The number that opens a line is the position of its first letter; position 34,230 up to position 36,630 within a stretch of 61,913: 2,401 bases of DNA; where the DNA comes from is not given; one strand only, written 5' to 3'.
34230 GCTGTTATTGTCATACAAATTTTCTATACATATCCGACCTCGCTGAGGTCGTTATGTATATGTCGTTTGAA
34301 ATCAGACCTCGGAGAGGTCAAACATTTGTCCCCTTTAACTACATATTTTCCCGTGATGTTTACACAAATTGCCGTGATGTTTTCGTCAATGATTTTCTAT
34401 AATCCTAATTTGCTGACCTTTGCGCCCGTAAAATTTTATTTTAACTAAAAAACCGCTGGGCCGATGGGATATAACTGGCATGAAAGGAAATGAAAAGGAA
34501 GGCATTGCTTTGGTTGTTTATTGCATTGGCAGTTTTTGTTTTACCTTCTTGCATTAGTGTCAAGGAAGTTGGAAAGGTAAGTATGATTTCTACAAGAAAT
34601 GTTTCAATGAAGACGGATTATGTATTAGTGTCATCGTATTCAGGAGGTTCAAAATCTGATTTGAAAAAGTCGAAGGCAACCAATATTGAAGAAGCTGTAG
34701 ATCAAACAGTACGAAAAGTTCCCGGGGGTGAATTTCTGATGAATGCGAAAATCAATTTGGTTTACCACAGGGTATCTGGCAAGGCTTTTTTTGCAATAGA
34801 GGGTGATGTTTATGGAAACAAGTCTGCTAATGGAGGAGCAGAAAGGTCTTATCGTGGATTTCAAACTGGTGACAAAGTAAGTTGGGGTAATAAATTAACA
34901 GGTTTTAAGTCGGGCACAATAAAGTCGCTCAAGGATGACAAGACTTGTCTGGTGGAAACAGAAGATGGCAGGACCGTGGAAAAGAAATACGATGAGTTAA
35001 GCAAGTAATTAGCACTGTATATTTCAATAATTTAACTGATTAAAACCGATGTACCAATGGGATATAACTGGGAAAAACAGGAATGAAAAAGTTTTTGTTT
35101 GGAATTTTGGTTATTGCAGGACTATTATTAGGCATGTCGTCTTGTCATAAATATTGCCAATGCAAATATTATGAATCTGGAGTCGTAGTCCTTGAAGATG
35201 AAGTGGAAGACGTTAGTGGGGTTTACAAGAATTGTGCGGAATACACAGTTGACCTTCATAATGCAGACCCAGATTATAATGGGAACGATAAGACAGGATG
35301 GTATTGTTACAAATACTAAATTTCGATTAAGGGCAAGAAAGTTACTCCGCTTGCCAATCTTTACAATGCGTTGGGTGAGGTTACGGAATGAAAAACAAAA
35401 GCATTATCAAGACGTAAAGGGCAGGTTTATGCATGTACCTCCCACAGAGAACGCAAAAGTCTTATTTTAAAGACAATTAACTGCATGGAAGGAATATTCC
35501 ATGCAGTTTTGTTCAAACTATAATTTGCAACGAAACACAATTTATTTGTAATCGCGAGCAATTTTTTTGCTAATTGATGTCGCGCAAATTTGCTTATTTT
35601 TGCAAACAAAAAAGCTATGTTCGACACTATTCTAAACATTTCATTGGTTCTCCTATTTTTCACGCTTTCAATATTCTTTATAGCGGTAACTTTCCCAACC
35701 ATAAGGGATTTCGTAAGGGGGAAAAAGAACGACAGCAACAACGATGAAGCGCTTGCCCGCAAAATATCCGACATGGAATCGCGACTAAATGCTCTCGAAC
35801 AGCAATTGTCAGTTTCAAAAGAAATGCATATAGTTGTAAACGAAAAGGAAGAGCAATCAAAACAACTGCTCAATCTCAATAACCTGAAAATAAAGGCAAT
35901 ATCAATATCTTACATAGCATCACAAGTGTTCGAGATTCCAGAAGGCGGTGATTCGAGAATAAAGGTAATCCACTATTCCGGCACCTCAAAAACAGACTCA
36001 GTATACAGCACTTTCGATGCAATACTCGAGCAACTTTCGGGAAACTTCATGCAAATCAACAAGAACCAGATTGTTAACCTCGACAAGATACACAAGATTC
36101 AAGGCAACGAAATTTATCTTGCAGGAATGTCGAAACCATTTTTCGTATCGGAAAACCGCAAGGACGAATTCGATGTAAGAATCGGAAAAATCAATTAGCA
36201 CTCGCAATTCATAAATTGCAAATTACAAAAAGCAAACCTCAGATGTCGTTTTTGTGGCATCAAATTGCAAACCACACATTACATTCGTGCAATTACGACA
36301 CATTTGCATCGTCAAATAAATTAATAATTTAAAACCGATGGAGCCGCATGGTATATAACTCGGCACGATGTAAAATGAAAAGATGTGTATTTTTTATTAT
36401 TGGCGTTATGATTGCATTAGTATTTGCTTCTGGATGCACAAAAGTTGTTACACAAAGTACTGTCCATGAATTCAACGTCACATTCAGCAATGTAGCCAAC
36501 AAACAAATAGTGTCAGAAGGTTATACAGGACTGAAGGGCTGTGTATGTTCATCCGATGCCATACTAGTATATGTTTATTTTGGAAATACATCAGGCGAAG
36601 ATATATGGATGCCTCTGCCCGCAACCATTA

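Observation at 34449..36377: Conserved ~30-nt leader at a fixed 11-nt distance from three lipoprotein start codons, carrying a 9-codon uORF whose stop overlaps the main ATG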

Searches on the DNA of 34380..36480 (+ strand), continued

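Call 43: search_with_rna_model(model_id=R1, sources=[window, L001, L002, L003, L004, L006, L007, L008, L009, L010, L011, L012, L013, L014, L015, L016, L017, L018, L019, L020, L021, L022, L023, L024, L025, L026, L027, L028, L029, L030, L031, L032, L033, L035, L036, L038, L039, L040, L041, L042, L043, L044, L045, L046, L047, L048, L049, L050, L051, L052, L053, L054, L055, L056, L057, L058, L059, L060, L061, L062, L064, L065, L066, L067, L068, L069, L070, L071, L072, L073, L074, L075, L076, L077, L078, L079, L080, L081, L082, L083, L084, L085, L086, L087, L089, L090, L091, L092, L093, L094, L096, L097, L098, L099, L100, L101, L102, L103, L104, L105], max_evalue=0.001, make_alignment=true)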
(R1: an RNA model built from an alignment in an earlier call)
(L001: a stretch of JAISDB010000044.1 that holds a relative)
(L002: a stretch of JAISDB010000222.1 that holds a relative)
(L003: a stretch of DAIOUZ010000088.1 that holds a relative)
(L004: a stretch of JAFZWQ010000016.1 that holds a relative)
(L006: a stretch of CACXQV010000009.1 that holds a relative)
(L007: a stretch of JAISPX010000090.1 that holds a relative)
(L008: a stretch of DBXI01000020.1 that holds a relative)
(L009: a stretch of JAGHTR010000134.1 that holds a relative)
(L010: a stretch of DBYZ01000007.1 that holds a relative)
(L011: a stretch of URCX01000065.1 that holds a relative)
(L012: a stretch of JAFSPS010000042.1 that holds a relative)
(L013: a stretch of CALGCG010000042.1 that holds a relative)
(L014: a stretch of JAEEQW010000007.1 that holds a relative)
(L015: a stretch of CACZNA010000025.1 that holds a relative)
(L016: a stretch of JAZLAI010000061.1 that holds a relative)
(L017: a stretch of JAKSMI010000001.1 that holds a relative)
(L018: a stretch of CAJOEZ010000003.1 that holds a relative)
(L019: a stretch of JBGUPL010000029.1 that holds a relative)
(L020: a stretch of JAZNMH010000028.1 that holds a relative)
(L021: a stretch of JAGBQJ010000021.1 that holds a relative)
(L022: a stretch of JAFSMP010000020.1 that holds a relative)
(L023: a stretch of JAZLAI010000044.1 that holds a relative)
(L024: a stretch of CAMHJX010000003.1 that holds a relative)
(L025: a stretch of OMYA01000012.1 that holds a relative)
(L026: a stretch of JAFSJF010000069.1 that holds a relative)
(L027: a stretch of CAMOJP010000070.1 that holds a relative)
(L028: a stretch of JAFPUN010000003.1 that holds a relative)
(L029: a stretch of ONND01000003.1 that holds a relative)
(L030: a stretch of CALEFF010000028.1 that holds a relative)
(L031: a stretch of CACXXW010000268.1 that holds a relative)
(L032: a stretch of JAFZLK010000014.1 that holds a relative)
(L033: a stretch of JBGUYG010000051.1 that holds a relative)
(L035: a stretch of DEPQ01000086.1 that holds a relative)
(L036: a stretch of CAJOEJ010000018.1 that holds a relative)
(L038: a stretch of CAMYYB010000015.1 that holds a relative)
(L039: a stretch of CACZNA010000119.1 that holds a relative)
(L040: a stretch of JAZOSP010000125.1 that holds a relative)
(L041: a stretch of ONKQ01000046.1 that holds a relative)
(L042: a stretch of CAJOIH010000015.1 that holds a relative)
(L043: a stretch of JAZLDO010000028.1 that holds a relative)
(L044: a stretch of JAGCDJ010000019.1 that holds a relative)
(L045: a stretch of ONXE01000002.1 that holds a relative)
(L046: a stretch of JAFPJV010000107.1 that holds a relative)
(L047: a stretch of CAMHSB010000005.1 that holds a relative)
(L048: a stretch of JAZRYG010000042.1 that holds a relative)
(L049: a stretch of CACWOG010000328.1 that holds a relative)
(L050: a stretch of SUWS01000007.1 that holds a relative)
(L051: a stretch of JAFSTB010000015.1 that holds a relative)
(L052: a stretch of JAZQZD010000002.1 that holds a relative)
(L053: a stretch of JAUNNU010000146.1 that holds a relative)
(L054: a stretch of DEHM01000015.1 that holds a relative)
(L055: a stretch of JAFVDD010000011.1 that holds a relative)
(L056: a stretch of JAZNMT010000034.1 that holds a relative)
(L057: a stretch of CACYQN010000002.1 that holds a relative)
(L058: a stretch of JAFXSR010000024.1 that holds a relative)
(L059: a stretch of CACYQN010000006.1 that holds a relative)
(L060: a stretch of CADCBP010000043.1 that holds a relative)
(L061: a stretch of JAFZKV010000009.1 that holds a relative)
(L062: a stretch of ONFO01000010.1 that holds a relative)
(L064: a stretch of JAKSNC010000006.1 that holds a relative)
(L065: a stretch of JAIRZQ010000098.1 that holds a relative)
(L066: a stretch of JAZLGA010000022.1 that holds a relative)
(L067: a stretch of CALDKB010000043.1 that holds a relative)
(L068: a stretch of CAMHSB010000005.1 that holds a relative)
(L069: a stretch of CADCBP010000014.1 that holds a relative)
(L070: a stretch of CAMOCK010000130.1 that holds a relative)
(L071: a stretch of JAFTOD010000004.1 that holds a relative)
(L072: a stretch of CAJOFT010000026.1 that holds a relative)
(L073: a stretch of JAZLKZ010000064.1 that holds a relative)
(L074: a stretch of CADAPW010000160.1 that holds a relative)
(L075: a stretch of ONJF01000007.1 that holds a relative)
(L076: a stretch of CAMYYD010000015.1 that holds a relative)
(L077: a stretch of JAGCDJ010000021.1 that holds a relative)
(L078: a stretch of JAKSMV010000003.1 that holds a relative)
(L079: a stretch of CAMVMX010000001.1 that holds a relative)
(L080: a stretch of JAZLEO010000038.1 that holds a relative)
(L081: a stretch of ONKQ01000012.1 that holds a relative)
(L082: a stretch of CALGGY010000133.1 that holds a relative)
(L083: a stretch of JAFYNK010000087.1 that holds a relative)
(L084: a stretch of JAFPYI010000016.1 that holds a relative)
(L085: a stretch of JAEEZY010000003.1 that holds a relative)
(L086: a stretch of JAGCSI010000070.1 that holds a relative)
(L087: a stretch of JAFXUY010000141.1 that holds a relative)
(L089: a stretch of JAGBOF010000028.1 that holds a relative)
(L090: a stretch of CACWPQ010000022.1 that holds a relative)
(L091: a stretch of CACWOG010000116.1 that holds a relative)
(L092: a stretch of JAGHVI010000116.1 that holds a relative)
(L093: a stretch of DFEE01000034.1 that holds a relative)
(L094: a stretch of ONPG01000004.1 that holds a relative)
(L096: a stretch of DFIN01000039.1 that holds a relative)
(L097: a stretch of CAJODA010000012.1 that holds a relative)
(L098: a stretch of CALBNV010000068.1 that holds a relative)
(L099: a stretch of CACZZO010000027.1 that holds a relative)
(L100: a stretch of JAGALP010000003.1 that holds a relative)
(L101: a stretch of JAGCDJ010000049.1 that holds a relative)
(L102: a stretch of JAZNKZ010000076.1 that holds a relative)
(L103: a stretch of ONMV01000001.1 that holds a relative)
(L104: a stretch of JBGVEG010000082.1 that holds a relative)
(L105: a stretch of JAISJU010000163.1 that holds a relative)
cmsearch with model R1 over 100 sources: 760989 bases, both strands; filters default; matches with E-value up to 0.001: 130.
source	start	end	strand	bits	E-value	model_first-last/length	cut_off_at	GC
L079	3043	3086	+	64.2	1.1e-14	1-44/44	no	0.36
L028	4651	4694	-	62.3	3.5e-14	1-44/44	no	0.39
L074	4208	4251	+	62.2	3.9e-14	1-44/44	no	0.41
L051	7429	7472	-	62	4.3e-14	1-44/44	no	0.41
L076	951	994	-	61.7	5.4e-14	1-44/44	no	0.39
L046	2835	2878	+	61.6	5.8e-14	1-44/44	no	0.41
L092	1779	1822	+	61.4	6.5e-14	1-44/44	no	0.45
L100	7626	7669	+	61.4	6.6e-14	1-44/44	no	0.41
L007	2227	2270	-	61.1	7.9e-14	1-44/44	no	0.34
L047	3149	3192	+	61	8.2e-14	1-44/44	no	0.43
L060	1983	2026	-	61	8.2e-14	1-44/44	no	0.43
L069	7643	7686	+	61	8.2e-14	1-44/44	no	0.43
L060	2940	2983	-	60.8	9.6e-14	1-44/44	no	0.43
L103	175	218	+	60.6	1.1e-13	1-44/44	no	0.41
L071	5146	5189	+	60.1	1.4e-13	1-44/44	no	0.41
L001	867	910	+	60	1.5e-13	1-44/44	no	0.34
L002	6125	6168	-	60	1.5e-13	1-44/44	no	0.34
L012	6343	6386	-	59.6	2e-13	1-44/44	no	0.39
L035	514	557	+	59.3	2.4e-13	1-44/44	no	0.3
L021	2338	2381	+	59.2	2.5e-13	1-44/44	no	0.41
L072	2947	2990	+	59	2.9e-13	1-44/44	no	0.32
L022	422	465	-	58.8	3.2e-13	1-44/44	no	0.39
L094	5102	5145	-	58.7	3.6e-13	1-44/44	no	0.43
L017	2549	2592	+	58.6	3.7e-13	1-44/44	no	0.41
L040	262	305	+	58.4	4.3e-13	1-44/44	no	0.39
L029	517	560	-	58.3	4.7e-13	1-44/44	no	0.43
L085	6192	6235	-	58.1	5.1e-13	1-44/44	no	0.41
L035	817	860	+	58.1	5.1e-13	1-44/44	no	0.3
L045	281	324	+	58.1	5.2e-13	1-44/44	no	0.39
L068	7354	7397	+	57.8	6.3e-13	1-44/44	no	0.52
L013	5737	5780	+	57.7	6.8e-13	1-44/44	no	0.36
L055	2479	2522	-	57.5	7.6e-13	1-44/44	no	0.48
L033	2803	2846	+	57.5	7.6e-13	1-44/44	no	0.39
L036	460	503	+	57.2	9.1e-13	1-44/44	no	0.43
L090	3935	3978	+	57.2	9.3e-13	1-44/44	no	0.43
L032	5453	5496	+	56.7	1.2e-12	1-44/44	no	0.41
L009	1361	1404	+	56.7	1.3e-12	1-44/44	no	0.45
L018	1085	1128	+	56.5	1.4e-12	1-44/44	no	0.41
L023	1801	1844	+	56.5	1.5e-12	1-44/44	no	0.43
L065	5824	5867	+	56.2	1.7e-12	1-44/44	no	0.36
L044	6028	6071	+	55.9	2.1e-12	1-44/44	no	0.41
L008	2213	2256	+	55.9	2.2e-12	1-44/44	no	0.45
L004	1513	1556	-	55.8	2.2e-12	1-44/44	no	0.41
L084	752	795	-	55.8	2.3e-12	1-44/44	no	0.45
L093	6508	6551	+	55.6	2.6e-12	1-44/44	no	0.43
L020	6015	6059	-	55.5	2.7e-12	1-44/44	no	0.38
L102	2421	2464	+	55.5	2.7e-12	1-44/44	no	0.43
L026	4131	4174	-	55.4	2.8e-12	1-44/44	no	0.43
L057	396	439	-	55.4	2.9e-12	1-44/44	no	0.45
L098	1937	1980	+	55.3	3.2e-12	1-44/44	no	0.34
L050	7621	7664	-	55.1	3.4e-12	1-44/44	no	0.41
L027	2240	2283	-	55.1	3.6e-12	1-44/44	no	0.48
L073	917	961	+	54.5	5e-12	1-44/44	no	0.42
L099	3710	3753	-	54.2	6.2e-12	1-44/44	no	0.45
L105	1639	1683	+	54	7e-12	1-44/44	no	0.31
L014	3529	3573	+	53.9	7.3e-12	1-44/44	no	0.33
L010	5912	5956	+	53.6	8.9e-12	1-44/44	no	0.38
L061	320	363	-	53.3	1.1e-11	1-44/44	no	0.41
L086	5682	5726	+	53.3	1.1e-11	1-44/44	no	0.44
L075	1660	1703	+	53.2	1.2e-11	1-44/44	no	0.41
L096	3527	3571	-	53.1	1.2e-11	1-44/44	no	0.4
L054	3933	3976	+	53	1.3e-11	1-44/44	no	0.41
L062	3363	3406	-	52.9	1.4e-11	1-44/44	no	0.45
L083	513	557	-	52.9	1.5e-11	1-44/44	no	0.33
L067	2912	2955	-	52.9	1.5e-11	1-44/44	no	0.34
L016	1821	1864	-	52.8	1.5e-11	1-44/44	no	0.39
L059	402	445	-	52.5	1.8e-11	1-44/44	no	0.43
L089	5871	5915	-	52.2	2.2e-11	1-44/44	no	0.38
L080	3022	3066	+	52.1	2.3e-11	1-44/44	no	0.29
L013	6923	6966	+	52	2.5e-11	1-44/44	no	0.39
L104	3565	3608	+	51.9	2.7e-11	1-44/44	no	0.41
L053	1775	1818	-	51.6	3.3e-11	1-44/44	no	0.43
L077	1546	1589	+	51.3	3.9e-11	1-44/44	no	0.43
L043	1487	1530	-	51.2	4.2e-11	1-44/44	no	0.3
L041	5341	5385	-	51.2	4.3e-11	1-44/44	no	0.4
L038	3530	3574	-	51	4.7e-11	1-44/44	no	0.42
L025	5025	5069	-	51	4.7e-11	1-44/44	no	0.33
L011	282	325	+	50.5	6.5e-11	1-44/44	no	0.45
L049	1359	1402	-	50.5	6.5e-11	1-44/44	no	0.43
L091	4681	4725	-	50.5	6.7e-11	1-44/44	no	0.44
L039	1040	1084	+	50.4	6.9e-11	1-44/44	no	0.38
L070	1779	1823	-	49.9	9.4e-11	1-44/44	no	0.42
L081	3723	3767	-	49.8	1e-10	1-44/44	no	0.4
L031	1828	1871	-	49.7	1.1e-10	1-44/44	no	0.41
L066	1775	1818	-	49.4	1.3e-10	1-44/44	no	0.34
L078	2248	2291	+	49.4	1.3e-10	1-44/44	no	0.34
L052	3235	3278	-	49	1.7e-10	1-44/44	no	0.34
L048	5600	5644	+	48.8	1.9e-10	1-44/44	no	0.36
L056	2288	2331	+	48.7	2e-10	1-44/44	no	0.34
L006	2849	2892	-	48.5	2.3e-10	1-44/44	no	0.41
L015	1937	1980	+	48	3.2e-10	1-44/44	no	0.43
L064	2444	2488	+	47.9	3.4e-10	1-44/44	no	0.4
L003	76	119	+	47.3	5e-10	1-44/44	no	0.45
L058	2107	2151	+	47.1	5.8e-10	1-44/44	no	0.47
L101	4558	4601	+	46.7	7.4e-10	1-44/44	no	0.45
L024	2296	2339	+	46.6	7.6e-10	1-44/44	no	0.43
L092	4043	4084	+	46.5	8.5e-10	1-42/44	3'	0.4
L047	2584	2627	+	46.3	9.4e-10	1-44/44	no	0.52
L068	5543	5586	+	46.3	9.4e-10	1-44/44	no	0.52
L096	4202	4246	-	46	1.1e-09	1-44/44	no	0.47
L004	3622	3665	-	45.7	1.4e-09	1-44/44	no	0.39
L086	6559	6602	+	44.7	2.7e-09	1-44/44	no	0.41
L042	7951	7995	+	44.6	2.8e-09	1-44/44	no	0.42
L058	3671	3714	+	44.2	3.6e-09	1-44/44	no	0.45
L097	1328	1371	-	43.9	4.4e-09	1-44/44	no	0.48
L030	6995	7040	-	43.1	7.2e-09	1-44/44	no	0.33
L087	3439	3482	-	43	7.6e-09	1-44/44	no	0.36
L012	7224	7259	-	42.9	8.4e-09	9-44/44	no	0.47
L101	4917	4962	+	42.8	8.8e-09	1-44/44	no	0.46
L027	4395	4438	-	42.8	9e-09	1-44/44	no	0.45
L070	886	930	-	41.8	1.6e-08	1-44/44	no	0.4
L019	5210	5255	+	41.8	1.7e-08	1-44/44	no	0.43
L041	5043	5087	-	41.6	1.9e-08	1-44/44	no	0.47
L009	733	776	+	41.5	2e-08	1-44/44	no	0.41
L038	4018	4062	-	40.9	3e-08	1-44/44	no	0.44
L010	6419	6463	+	40.2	4.7e-08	1-44/44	no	0.4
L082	5142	5186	+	36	6.6e-07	1-44/44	no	0.36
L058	2548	2593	+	35.6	8.8e-07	1-44/44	no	0.46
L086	4131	4174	+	34.7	1.5e-06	1-44/44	no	0.41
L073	365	409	+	34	2.4e-06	1-44/44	no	0.38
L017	2246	2287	+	33.5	3.3e-06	1-44/44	no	0.43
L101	6685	6730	+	33.1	4.3e-06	1-44/44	no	0.43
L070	1375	1419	-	33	4.5e-06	1-44/44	no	0.44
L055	5752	5794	+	30.2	2.6e-05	1-44/44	no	0.4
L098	4558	4601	+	30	3e-05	1-44/44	no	0.52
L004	1306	1348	-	27.7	0.00013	1-44/44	no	0.42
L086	6117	6159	+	26.8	0.00022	1-44/44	no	0.3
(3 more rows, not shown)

Alignment A3: 130 matches aligned to the model, 47 columns, each read 5' to 3' on its own strand. Consensus structure (alignment columns), stored with it:
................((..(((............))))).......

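Call 58: search_with_rna_model(model_id=R1, sources=[L122, L123, L124, L125, L126, L127, L128, L129, L130, L131, L132, L133, L134, L135, L136, L137, L138, L139, L140, L141, L142, L143, L144, L145, L146, L147, L148, L149, L150, L151, L152, L153, L154, L155, L156, L157, L158, L159, L160, L161, L162, L163, L164, L165, L166, L167, L168, L169, L170, L171, L172, L173, L174, L175, L176, L177, L178, L179, L180, L181, L182, L183, L184, L185, L186, L187, L188, L189, L190, L191, L192, L193, L194, L195], max_evalue=0.01, make_alignment=true)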
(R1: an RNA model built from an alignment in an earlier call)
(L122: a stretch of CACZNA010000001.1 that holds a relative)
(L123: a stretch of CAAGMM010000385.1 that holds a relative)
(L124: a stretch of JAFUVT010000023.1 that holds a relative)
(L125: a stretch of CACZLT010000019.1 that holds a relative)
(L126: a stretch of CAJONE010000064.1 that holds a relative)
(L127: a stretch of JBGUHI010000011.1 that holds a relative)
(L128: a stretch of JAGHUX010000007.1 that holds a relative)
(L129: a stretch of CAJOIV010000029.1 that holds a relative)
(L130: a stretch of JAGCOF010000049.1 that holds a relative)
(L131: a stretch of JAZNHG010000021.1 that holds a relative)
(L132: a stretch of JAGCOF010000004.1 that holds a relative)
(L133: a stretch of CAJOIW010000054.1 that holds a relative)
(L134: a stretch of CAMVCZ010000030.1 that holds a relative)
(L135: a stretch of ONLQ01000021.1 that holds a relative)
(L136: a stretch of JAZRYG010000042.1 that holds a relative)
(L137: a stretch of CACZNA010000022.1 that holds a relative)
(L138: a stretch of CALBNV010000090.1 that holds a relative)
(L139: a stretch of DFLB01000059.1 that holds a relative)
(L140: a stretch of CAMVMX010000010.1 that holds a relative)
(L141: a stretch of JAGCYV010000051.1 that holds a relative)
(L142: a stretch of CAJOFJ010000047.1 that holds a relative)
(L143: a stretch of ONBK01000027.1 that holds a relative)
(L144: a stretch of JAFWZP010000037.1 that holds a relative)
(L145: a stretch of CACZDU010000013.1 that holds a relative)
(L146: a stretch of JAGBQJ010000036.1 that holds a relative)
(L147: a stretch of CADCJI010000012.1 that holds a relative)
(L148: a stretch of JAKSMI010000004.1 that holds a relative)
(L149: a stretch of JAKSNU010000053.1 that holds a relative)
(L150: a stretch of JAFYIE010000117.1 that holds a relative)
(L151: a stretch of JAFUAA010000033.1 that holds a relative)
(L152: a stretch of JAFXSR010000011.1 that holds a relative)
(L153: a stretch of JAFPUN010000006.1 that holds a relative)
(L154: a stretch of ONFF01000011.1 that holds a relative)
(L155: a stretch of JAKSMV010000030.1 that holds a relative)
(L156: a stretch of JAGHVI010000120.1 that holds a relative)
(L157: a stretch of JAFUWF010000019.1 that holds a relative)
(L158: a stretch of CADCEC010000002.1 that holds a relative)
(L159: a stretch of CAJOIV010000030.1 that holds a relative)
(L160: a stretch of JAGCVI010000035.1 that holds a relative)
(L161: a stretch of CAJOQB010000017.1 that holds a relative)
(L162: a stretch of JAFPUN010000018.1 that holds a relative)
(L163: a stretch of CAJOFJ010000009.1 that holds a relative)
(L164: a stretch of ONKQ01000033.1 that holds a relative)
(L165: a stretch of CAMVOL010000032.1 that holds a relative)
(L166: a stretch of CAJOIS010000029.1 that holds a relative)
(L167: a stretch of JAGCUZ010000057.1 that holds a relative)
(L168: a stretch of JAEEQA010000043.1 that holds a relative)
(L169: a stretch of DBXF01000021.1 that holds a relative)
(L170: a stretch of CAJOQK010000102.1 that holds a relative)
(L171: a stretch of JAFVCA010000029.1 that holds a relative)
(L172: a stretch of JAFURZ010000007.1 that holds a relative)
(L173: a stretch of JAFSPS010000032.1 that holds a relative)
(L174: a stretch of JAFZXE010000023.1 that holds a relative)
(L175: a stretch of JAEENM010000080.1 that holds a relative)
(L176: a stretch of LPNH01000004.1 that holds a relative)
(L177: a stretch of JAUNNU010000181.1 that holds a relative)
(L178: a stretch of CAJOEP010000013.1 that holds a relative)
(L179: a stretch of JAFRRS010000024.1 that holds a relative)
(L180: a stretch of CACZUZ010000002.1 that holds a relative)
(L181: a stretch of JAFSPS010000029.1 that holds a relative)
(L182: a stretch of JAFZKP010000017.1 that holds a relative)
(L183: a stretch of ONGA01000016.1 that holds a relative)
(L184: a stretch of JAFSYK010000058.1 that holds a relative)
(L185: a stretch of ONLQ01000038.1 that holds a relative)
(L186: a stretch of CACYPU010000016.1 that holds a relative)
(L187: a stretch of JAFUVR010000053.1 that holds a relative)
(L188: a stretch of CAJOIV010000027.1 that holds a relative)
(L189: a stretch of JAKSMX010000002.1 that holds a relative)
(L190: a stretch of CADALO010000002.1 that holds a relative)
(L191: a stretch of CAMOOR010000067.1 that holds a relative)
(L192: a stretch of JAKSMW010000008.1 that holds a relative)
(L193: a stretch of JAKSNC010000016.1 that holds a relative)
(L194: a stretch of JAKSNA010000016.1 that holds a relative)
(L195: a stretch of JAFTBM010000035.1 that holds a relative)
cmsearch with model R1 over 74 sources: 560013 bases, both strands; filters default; matches with E-value up to 0.01: 63.
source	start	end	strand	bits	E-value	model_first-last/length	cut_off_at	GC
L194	349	392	-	62.2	2.7e-14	1-44/44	no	0.41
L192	1224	1267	+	61.5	4.3e-14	1-44/44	no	0.34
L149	747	790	+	61.5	4.5e-14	1-44/44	no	0.39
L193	1099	1142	+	60.9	6.6e-14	1-44/44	no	0.43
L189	6268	6311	+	60.7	7.5e-14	1-44/44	no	0.39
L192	399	442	+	60.7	7.5e-14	1-44/44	no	0.39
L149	1188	1231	+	60.2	1e-13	1-44/44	no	0.41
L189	6799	6842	+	59.9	1.2e-13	1-44/44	no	0.45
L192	930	973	+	59.9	1.2e-13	1-44/44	no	0.45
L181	7246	7289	+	59.7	1.4e-13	1-44/44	no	0.34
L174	1751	1794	-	59.5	1.6e-13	1-44/44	no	0.39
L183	204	247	-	57.5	5.8e-13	1-44/44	no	0.39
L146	7440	7483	+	57.3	6.3e-13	1-44/44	no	0.43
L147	3927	3970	+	56.7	9.5e-13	1-44/44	no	0.36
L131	6865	6908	-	52.9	1e-11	1-44/44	no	0.34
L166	474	517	-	52.5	1.3e-11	1-44/44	no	0.36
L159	2129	2172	-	51.6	2.4e-11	1-44/44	no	0.43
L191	6735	6778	+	51.5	2.6e-11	1-44/44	no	0.39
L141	5821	5864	+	51.4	2.7e-11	1-44/44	no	0.39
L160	989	1032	+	51.4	2.7e-11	1-44/44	no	0.39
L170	907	950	+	50.8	3.9e-11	1-44/44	no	0.41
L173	1309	1352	-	49.3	1.1e-10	1-44/44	no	0.39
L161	3044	3087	-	49.1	1.2e-10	1-44/44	no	0.43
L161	2545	2588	-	49.1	1.2e-10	1-44/44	no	0.48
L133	2565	2608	+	48.6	1.6e-10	1-44/44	no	0.43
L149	3576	3619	+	48.1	2.2e-10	1-44/44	no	0.39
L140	2387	2430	+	47.3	3.8e-10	1-44/44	no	0.43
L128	479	522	-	47.2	4e-10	1-44/44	no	0.41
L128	3158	3201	-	47.2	4e-10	1-44/44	no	0.41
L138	4412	4455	-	47.2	4e-10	1-44/44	no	0.41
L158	6257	6300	+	46.7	5.3e-10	1-44/44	no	0.45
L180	2078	2121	+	46.3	7.1e-10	1-44/44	no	0.43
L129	1160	1203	-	45.1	1.5e-09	1-44/44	no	0.48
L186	2559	2602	-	45.1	1.5e-09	1-44/44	no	0.45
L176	5906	5949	+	43.8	3.3e-09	1-44/44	no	0.41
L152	2549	2594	-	43.7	3.6e-09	1-44/44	no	0.48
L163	4552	4597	+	43.7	3.6e-09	1-44/44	no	0.48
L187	2409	2452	-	43.7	3.7e-09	1-44/44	no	0.36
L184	1985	2028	-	43.4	4.3e-09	1-44/44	no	0.41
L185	1172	1215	-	43.1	5.2e-09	1-44/44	no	0.45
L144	5126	5169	+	42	1.1e-08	1-44/44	no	0.41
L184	3564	3607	-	41.9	1.2e-08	1-44/44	no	0.36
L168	3150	3193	-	41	2.1e-08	1-44/44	no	0.45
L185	2335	2378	-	40.8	2.4e-08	1-44/44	no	0.45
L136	5017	5060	-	40.3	3.1e-08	1-44/44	no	0.43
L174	790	833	-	40.1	3.5e-08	1-44/44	no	0.39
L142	1420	1463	-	39.2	6.2e-08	1-44/44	no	0.39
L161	4842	4885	-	39.2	6.4e-08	1-44/44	no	0.27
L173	2470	2513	-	38.5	1e-07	1-44/44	no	0.41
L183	1436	1479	-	37.7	1.7e-07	1-44/44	no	0.39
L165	2326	2370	-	37.5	1.9e-07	1-44/44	no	0.49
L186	1301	1343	-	37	2.6e-07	1-44/44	no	0.4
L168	2717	2760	-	36.6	3.4e-07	1-44/44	no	0.43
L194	3037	3081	-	35.7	5.8e-07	1-44/44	no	0.36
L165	1359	1402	-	35.2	7.9e-07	1-44/44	no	0.45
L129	2104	2147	-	34.9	9.8e-07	1-44/44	no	0.45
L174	321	364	-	34.7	1.1e-06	1-44/44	no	0.41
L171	426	469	+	33.9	1.9e-06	1-44/44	no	0.43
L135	6424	6467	+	32.1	5.9e-06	1-44/44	no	0.32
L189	7094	7138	+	31.5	8.4e-06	1-44/44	no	0.4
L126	2260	2301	+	29.8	2.5e-05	1-44/44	no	0.4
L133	2772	2815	+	28.4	6.2e-05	1-44/44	no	0.41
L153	5227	5270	-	26.4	0.00022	1-44/44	no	0.36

Alignment A4: 63 matches aligned to the model, 47 columns, each read 5' to 3' on its own strand. Consensus structure (alignment columns), stored with it:
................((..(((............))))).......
